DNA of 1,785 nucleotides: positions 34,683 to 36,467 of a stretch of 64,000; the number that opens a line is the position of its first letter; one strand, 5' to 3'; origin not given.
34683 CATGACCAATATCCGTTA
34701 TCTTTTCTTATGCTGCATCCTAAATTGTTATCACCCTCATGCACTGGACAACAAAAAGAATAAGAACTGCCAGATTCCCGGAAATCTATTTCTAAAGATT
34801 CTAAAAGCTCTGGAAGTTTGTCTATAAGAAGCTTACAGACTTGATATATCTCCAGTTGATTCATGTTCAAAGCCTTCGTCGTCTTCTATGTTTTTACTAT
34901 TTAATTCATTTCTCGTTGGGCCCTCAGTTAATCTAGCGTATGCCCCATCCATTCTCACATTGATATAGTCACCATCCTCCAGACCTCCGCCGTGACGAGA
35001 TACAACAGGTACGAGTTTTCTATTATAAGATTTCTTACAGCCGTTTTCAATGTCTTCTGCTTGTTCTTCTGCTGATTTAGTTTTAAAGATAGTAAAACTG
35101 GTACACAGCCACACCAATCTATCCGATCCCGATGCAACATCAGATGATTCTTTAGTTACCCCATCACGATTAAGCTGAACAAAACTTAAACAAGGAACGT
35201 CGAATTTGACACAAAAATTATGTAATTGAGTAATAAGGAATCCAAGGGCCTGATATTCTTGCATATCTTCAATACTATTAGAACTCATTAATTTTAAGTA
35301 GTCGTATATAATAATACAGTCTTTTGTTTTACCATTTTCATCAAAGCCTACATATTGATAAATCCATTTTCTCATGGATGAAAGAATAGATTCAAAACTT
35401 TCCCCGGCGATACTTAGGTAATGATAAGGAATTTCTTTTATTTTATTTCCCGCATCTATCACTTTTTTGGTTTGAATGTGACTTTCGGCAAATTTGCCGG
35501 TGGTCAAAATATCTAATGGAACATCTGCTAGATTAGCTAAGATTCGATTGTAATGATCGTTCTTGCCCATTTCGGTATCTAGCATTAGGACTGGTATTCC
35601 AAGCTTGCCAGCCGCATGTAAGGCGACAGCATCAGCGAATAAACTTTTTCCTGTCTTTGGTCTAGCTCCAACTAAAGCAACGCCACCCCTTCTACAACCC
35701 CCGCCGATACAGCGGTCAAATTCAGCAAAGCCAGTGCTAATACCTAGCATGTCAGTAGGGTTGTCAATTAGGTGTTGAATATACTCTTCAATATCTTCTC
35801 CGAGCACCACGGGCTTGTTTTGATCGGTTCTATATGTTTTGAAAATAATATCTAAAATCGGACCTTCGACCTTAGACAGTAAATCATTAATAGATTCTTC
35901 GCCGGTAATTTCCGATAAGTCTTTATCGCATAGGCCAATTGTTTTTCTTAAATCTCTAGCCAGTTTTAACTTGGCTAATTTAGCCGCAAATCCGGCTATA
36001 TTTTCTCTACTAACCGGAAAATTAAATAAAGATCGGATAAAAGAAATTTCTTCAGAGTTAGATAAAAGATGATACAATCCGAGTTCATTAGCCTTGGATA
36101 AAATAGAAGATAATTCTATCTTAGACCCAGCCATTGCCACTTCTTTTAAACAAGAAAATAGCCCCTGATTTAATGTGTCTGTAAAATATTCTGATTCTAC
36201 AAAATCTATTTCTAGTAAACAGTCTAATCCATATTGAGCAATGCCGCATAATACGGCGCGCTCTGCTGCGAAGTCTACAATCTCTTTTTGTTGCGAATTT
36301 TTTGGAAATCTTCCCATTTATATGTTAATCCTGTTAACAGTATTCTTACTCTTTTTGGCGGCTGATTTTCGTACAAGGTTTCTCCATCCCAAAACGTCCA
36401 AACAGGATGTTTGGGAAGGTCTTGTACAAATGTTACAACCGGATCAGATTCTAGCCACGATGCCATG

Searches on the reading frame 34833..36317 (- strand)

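Call 20: search_protein_families(library=phrogs, proteins=[window:34833-36317:-], max_evalue=0.001)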
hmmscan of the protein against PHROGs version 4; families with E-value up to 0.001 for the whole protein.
window:34833-36317:- (494 aa): 5 families
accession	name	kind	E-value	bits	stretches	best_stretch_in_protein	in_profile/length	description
phrog_19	-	DNA, RNA and nucleotide metabolism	4e-50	172.3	1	8-392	153-514/621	DnaB-like replicative helicase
phrog_239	-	DNA, RNA and nucleotide metabolism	1.7e-18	68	1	175-481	325-614/801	DNA primase/helicase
phrog_243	-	DNA, RNA and nucleotide metabolism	1.6e-14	54.5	1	205-386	29-195/273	DnaB-like replicative helicase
phrog_97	-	other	1.1e-06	29.2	1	193-271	50-130/506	UvsX-like recombinase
phrog_8337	-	DNA, RNA and nucleotide metabolism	1.2e-06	29.1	1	193-289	50-146/273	DNA repair protein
